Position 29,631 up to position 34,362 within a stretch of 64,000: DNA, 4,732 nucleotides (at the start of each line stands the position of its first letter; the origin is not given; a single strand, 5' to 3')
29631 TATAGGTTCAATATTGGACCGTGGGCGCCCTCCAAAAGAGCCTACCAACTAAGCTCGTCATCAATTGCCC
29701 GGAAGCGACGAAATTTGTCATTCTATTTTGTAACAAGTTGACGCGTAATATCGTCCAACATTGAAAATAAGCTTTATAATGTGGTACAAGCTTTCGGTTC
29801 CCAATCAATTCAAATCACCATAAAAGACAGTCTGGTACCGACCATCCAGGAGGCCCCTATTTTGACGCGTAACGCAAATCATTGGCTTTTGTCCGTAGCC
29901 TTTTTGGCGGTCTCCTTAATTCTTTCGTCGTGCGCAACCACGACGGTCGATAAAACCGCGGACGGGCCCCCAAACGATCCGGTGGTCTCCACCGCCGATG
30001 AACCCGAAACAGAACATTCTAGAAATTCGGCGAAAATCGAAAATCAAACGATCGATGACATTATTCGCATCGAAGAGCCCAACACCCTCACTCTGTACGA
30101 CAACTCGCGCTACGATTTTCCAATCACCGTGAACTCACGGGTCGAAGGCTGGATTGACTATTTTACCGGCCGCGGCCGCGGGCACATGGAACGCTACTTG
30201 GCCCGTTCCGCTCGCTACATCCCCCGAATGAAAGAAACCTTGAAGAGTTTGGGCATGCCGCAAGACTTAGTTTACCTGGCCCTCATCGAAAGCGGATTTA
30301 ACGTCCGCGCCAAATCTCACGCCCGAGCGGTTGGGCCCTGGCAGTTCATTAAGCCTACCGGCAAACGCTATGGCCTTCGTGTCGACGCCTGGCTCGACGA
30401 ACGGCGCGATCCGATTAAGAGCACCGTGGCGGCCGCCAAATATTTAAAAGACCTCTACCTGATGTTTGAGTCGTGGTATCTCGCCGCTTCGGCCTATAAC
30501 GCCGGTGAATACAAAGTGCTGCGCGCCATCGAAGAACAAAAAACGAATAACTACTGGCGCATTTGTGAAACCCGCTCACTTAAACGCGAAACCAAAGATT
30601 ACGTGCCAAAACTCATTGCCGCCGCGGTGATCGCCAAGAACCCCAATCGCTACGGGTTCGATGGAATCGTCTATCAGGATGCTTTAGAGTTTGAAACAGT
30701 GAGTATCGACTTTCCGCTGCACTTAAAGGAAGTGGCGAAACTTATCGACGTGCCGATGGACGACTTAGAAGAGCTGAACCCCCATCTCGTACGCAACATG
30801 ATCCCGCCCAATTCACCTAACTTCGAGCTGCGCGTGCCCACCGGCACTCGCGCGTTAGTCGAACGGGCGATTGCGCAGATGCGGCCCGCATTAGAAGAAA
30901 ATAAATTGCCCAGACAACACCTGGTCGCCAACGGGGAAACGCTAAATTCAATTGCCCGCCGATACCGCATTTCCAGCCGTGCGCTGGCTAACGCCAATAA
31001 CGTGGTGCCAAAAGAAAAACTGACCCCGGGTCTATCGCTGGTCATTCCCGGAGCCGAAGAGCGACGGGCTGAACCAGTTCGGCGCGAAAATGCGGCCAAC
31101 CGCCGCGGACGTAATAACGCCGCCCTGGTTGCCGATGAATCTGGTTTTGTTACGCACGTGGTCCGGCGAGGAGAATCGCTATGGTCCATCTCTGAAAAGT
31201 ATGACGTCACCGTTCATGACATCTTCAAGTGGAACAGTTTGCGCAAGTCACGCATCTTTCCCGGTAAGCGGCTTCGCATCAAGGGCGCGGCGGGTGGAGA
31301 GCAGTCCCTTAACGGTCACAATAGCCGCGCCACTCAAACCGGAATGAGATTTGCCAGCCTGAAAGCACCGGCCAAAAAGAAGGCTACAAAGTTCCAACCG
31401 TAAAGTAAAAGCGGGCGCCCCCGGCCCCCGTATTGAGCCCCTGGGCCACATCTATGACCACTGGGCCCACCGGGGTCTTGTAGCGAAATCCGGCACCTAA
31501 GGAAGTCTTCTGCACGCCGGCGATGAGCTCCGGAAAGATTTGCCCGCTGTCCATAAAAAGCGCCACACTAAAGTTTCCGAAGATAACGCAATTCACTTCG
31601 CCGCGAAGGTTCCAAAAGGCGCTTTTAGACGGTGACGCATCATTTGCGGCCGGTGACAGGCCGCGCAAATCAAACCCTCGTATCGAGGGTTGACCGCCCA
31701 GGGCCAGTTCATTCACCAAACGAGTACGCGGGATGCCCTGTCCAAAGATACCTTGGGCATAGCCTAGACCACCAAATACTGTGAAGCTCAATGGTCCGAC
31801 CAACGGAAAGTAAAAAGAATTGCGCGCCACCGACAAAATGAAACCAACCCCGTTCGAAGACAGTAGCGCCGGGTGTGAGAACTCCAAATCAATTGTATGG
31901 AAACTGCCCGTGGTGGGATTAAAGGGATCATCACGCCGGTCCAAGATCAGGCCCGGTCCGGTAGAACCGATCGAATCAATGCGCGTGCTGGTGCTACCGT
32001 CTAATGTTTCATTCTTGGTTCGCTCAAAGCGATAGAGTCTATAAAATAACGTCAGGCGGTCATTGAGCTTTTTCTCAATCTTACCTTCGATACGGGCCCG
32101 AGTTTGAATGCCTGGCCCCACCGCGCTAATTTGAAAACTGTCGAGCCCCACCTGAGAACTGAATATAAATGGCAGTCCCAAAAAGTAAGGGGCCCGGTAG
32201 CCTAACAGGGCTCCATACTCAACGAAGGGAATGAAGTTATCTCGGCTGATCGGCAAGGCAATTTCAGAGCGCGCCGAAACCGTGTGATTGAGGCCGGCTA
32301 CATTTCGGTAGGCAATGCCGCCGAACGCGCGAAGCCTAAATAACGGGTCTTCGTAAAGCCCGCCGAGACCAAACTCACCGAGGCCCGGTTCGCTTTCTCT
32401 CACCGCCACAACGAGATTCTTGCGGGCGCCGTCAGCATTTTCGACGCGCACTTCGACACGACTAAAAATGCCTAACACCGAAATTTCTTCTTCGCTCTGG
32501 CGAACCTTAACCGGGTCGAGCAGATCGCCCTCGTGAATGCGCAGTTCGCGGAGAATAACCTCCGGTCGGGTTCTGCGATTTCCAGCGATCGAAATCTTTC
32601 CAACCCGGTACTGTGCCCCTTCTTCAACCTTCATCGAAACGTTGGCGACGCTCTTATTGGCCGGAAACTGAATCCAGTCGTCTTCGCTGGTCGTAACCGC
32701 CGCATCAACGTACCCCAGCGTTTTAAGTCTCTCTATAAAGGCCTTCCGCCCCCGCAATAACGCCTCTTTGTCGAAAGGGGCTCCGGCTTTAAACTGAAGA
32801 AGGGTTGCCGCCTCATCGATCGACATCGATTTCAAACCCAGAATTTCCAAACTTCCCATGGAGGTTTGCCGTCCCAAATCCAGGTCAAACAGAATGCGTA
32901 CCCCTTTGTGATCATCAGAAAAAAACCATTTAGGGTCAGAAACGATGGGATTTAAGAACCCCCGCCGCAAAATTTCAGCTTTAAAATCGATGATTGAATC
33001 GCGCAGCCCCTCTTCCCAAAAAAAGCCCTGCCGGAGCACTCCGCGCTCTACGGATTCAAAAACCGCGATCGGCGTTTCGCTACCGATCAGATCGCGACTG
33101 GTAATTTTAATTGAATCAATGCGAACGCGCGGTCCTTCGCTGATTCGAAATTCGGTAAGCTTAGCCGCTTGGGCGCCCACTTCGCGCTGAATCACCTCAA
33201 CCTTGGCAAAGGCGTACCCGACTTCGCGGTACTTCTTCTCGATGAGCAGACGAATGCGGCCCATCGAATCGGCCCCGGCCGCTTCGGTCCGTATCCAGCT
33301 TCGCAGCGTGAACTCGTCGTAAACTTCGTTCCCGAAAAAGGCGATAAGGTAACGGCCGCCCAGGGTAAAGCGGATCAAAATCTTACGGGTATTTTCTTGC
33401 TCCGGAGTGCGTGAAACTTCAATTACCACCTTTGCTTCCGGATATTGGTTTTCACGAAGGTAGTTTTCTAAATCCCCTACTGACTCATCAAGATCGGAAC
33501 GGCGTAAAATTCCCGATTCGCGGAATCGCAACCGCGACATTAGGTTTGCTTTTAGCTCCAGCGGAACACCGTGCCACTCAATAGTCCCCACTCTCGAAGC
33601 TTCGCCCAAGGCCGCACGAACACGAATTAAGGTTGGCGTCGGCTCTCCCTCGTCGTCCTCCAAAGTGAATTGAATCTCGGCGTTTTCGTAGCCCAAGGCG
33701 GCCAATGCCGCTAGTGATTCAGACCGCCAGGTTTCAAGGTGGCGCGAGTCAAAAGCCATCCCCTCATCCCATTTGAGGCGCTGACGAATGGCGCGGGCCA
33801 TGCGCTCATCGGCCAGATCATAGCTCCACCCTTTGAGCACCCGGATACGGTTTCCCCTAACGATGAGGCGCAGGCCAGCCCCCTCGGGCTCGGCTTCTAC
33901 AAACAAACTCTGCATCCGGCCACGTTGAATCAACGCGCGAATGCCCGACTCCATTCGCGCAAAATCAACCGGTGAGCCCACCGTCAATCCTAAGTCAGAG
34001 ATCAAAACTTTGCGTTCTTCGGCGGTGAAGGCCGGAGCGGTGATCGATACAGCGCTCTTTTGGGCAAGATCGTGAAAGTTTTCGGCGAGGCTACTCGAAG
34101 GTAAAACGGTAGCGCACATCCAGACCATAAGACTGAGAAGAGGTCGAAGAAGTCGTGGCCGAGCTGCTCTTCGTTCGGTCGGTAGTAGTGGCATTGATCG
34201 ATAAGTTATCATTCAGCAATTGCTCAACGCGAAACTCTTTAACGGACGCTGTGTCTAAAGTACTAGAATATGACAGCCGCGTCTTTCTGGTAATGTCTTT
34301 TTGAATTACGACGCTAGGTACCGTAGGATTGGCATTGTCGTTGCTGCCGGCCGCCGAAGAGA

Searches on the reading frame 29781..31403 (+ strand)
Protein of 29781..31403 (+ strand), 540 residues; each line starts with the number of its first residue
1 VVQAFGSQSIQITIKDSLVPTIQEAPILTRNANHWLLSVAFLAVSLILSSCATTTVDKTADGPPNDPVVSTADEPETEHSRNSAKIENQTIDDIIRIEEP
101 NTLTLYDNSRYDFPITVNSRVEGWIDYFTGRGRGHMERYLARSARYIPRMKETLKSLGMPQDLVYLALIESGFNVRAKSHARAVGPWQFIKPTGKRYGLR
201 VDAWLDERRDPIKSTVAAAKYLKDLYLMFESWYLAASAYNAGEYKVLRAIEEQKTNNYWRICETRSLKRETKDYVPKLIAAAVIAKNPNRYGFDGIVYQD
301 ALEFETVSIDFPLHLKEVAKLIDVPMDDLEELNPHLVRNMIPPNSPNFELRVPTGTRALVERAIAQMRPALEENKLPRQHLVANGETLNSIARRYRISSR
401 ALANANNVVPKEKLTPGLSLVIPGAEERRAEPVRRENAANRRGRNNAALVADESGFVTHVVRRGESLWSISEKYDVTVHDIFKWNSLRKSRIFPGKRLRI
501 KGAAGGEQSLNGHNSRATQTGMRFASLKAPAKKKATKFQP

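Call 43: search_protein_families(library=pfam, proteins=[window:29781-31403:+], max_evalue=0.0001)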
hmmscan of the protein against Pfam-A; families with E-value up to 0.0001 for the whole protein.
window:29781-31403:+ (540 aa): 3 families
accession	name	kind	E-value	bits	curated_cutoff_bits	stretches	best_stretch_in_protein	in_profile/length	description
PF01464.25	SLT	-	3.5e-26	91.5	21.3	1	156-260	10-115/117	Transglycosylase SLT domain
PF01476.26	LysM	-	1.2e-25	89.6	20.9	2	459-501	1-43/43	LysM domain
PF23473.1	LysM3_LYK4_5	-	8.8e-08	32.6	29.3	0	457-494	3-40/48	LYK4/5 LysM3 domain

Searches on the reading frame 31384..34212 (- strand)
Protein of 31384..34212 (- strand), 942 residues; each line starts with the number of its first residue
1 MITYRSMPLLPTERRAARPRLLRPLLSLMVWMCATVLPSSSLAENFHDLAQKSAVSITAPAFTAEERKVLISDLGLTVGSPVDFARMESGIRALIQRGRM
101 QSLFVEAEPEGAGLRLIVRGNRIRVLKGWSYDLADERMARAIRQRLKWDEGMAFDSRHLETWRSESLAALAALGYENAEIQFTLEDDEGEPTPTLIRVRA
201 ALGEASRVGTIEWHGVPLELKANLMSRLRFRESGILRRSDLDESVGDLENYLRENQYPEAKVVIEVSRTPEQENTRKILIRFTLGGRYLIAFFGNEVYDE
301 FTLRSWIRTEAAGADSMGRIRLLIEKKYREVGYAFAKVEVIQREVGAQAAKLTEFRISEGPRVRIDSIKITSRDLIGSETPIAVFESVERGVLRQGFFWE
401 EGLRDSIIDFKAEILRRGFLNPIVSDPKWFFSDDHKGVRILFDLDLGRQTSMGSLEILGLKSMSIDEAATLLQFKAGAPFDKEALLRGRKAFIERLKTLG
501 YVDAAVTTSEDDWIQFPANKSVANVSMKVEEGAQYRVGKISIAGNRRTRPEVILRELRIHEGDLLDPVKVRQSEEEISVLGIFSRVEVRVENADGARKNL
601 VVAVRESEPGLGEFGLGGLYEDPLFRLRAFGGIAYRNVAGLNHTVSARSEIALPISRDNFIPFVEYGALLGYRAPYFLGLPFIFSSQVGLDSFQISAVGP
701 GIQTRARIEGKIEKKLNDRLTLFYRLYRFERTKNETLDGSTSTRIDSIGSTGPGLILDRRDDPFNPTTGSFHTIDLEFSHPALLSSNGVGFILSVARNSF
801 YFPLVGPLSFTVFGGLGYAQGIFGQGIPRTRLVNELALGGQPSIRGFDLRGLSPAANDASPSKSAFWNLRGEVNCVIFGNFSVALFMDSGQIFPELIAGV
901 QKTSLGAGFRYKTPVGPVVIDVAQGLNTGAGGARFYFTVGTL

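Call 43: search_protein_families(library=pfam, proteins=[window:31384-34212:-], max_evalue=0.0001)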
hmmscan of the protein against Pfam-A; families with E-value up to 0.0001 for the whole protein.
window:31384-34212:- (942 aa): 2 families
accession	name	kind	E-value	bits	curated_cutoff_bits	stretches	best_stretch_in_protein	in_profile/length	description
PF07244.20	POTRA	-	9.4e-34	116.4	21.3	1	535-606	1-78/79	Surface antigen variable number repeat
PF01103.29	Omp85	-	5.1e-16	59.5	24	1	671-941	25-323/325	Omp85 superfamily domain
